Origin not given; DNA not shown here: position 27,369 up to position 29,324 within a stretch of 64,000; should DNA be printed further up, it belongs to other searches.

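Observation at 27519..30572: Cyclic-nucleotide-gated two-component system with a flavoprotein output that lacks redox cysteines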

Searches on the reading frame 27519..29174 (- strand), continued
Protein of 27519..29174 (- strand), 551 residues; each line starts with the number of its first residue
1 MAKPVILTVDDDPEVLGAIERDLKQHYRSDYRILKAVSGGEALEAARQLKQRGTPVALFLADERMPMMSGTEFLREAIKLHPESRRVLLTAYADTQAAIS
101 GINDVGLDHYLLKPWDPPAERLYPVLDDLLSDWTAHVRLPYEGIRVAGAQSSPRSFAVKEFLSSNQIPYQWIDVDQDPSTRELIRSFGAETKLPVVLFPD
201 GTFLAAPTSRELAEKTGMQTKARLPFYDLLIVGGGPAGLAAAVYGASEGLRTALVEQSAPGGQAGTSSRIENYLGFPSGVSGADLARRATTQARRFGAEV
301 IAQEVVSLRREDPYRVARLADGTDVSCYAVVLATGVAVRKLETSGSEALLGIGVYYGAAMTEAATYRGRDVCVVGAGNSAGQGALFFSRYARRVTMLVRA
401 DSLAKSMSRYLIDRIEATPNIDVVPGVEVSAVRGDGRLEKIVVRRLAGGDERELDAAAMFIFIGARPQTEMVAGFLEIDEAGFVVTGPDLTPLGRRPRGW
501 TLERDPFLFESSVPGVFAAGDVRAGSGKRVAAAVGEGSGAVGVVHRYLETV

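Call 41: fold_search(model_id=the predicted structure, library=pdb)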
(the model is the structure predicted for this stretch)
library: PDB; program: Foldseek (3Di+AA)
matches with E <= 10: 1968; with E <= 0.001: 1155
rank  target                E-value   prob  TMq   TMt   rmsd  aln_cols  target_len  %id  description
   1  7jyp                  6.1e-32  1.00  0.39  0.65   6.9       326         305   31  Structure of thioredoxin reductase from the thermophilic eubacterium Thermosipho africanus TCF52B (released 2021-10-06)
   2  4xvg                  1.3e-31  1.00  0.40  0.42  25.1       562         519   22  Crystal structure of Alkylhydroperoxide Reductase Subunit AhpF from Escherichia coli (released 2016-02-24)
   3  4o5q                  1.9e-31  1.00  0.40  0.41  30.3       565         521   22  Crystal Structure of the Alkylhydroperoxide Reductase AhpF from Escherichia coli (released 2014-11-05)
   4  2q7v_B                1.5e-30  1.00  0.39  0.65   7.0       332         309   31  Crystal Structure of Deinococcus Radiodurans Thioredoxin Reductase (released 2008-07-08)
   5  2q7v_A                3.2e-30  1.00  0.38  0.63   7.8       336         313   32  Crystal Structure of Deinococcus Radiodurans Thioredoxin Reductase (released 2008-07-08)
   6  1hyu                  6.3e-30  1.00  0.41  0.43  19.4       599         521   22  CRYSTAL STRUCTURE OF INTACT AHPF (released 2001-02-14)
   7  4gcm_B                1.8e-29  1.00  0.39  0.65   6.6       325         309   30  Crystal structure of a thioredoxine reductase (trxB) from Staphylococcus aureus subsp. aureus Mu50 at 1.80 A resolutio (released 2012-08-29)
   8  5uth                  1.8e-29  1.00  0.39  0.65   7.0       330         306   32  Crystal structure of thioredoxin reductase from Mycobacterium smegmatis in complex with FAD (released 2017-03-08)
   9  4gcm_A                1.9e-29  1.00  0.39  0.64   6.8       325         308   30  Crystal structure of a thioredoxine reductase (trxB) from Staphylococcus aureus subsp. aureus Mu50 at 1.80 A resolutio (released 2012-08-29)
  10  5mh4                  3.1e-29  1.00  0.53  0.95   1.7       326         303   28  Crystal Structure of Lactococcus lactis Thioredoxin Reductase (FR conformation) (released 2017-04-12)
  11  8cci                  3.1e-29  1.00  0.39  0.65   7.0       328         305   32  Crystal structure of Mycobacterium smegmatis thioredoxin reductase (released 2023-07-26)
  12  7aaw_B                3.2e-29  1.00  0.38  0.63   7.2       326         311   28  Thioredoxin Reductase from Bacillus cereus (released 2021-09-15)
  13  5uwy                  3.4e-29  1.00  0.38  0.64   7.2       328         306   31  The crystal structure of thioredoxin reductase from Streptococcus pyogenes MGAS5005 (released 2017-03-15)
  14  9xub_A                3.6e-29  1.00  0.39  0.65   7.1       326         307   32  Crystal Structure of Thioredoxin reductase from Mycobacterium tuberculosis. (released 2026-02-04)
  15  7aaw_A                3.8e-29  1.00  0.39  0.64   7.1       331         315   28  Thioredoxin Reductase from Bacillus cereus (released 2021-09-15)
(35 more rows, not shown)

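Call 60: search_protein_families(library=padloc, proteins=[window:27519-29174:-], max_evalue=0.001)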
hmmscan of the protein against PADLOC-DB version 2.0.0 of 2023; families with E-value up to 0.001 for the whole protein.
window:27519-29174:- (551 aa): 0 families
